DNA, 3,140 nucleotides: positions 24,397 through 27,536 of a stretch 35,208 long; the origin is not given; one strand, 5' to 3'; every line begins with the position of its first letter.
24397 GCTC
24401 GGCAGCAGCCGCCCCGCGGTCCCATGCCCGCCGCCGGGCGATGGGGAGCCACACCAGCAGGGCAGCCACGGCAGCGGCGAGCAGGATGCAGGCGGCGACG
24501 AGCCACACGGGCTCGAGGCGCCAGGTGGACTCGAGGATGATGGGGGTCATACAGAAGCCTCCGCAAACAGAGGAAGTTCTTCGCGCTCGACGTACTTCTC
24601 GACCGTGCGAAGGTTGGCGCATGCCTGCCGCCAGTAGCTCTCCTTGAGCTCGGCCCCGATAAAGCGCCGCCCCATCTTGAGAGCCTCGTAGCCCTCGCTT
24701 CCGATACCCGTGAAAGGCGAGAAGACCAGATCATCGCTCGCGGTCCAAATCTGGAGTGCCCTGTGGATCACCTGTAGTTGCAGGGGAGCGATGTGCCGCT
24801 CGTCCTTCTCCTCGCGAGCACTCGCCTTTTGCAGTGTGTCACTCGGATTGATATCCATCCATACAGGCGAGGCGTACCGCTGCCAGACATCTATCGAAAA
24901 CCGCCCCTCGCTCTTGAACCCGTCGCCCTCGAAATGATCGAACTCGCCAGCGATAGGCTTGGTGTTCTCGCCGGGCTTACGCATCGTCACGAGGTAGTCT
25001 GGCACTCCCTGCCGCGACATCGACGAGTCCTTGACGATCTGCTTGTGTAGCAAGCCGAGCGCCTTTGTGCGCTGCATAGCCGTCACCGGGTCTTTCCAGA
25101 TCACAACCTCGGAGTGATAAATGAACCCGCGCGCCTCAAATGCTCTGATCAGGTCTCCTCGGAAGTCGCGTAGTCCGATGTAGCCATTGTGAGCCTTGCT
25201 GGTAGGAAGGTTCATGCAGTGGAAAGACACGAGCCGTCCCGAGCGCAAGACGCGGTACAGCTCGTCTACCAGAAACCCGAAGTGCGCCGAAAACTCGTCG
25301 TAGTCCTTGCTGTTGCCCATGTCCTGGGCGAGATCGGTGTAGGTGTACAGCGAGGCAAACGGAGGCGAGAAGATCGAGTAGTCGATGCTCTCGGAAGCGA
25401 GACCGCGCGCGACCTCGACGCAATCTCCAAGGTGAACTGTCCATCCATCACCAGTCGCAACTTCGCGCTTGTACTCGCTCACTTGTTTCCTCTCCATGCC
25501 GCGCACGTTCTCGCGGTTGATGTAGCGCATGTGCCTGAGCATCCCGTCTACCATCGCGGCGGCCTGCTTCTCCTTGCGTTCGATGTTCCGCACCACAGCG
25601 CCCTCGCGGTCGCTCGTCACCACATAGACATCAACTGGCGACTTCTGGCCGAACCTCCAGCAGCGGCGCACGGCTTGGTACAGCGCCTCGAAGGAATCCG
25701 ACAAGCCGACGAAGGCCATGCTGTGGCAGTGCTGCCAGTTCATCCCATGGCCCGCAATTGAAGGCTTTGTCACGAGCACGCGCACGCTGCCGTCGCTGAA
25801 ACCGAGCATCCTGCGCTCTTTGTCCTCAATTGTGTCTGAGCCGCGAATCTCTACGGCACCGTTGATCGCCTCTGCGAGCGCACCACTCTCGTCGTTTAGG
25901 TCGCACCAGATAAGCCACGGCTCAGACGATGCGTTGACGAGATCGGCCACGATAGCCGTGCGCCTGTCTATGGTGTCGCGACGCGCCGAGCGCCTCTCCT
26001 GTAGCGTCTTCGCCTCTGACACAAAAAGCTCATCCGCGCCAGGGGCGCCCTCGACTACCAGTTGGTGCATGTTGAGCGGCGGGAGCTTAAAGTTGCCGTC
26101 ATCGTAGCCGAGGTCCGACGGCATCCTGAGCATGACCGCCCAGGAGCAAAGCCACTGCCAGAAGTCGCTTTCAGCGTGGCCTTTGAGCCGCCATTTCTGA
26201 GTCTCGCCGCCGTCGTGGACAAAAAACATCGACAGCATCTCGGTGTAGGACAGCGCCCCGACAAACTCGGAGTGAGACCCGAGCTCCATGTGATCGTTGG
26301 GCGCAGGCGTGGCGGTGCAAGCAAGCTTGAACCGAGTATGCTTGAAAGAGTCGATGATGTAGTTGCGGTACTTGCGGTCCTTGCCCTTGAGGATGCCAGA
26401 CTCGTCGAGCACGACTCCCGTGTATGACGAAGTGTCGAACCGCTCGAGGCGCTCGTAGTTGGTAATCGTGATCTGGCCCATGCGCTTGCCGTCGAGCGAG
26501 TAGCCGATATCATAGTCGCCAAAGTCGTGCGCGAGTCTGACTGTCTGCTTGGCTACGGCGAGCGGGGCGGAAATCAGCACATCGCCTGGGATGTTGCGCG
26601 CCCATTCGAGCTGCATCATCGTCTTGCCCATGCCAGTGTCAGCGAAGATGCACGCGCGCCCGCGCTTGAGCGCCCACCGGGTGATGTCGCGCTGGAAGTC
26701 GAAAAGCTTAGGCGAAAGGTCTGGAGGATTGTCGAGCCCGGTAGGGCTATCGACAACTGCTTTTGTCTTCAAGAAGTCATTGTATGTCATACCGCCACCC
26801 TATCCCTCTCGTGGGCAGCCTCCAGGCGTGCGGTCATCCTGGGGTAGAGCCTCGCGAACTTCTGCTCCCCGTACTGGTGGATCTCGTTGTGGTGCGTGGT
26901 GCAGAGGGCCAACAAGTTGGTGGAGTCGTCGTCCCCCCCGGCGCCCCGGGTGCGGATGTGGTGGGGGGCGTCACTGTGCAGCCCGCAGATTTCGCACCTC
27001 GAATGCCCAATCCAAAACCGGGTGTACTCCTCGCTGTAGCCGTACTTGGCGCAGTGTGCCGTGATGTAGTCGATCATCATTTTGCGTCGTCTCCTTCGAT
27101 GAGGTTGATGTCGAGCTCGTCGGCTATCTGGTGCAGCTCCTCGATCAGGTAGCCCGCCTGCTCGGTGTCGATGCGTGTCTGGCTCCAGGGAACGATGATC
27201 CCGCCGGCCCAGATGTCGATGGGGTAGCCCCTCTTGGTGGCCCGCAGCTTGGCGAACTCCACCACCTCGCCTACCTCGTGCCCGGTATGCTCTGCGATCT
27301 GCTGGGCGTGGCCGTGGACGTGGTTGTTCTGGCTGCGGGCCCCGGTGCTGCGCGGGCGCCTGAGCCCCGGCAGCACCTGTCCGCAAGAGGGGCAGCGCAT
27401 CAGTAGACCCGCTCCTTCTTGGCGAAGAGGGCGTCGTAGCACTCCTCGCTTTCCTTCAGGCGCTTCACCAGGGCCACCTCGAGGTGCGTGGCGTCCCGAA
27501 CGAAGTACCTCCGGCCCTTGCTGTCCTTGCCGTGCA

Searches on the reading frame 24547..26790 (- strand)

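Call 8: search_protein_families(library=pfam, proteins=[window:24547-26790:-], max_evalue=0.01)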
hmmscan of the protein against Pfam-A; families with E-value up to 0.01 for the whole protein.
window:24547-26790:- (747 aa): 4 families
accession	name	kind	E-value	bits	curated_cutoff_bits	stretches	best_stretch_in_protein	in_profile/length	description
PF01555.25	N6_N4_Mtase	-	1.4e-13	51.8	26.7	1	470-723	2-219/221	DNA methylase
PF00271.37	Helicase_C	-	8.1e-05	23.3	23.5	1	311-381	41-110/110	Helicase conserved C-terminal domain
PF00270.35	DEAD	-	0.00078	19.6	26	1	32-165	3-162/167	DEAD/DEAH box helicase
PF04851.21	ResIII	-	0.0014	19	22.5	1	41-162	21-162/164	Type III restriction enzyme, res subunit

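Call 75: search_protein_families(library=ncbifam, proteins=[window:24547-26790:-], max_evalue=0.01)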
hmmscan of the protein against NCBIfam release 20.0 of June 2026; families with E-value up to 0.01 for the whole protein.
window:24547-26790:- (747 aa): 3 families
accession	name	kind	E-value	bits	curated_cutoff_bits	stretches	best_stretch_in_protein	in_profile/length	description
NF010253.0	PRK13699.1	subfamily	7.4e-11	42.1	244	1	675-735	153-213/226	DNA methyltransferase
NF050803.1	DnaMtaseCcrMCaul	equivalog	8.7e-09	34.7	830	1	673-736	193-256/350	adenine-specific DNA-methyltransferase CcrM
NF008572.0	PRK11524.1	equivalog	4.9e-08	32.4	292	1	664-736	193-265/294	adenine-specific DNA-methyltransferase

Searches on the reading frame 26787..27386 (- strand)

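Call 73: search_protein_families(library=pfam, proteins=[window:26787-27386:-], max_evalue=0.001)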
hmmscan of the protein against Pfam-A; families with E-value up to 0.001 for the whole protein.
window:26787-27386:- (199 aa): 2 families
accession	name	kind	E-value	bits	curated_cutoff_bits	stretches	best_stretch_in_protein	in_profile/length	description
PF06147.18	DUF968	-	5.5e-06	27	27.8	1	117-171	88-144/171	Protein of unknown function (DUF968)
PF16784.11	HNHc_6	-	0.00033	20.7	26.6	1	121-179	118-182/204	Putative HNHc nuclease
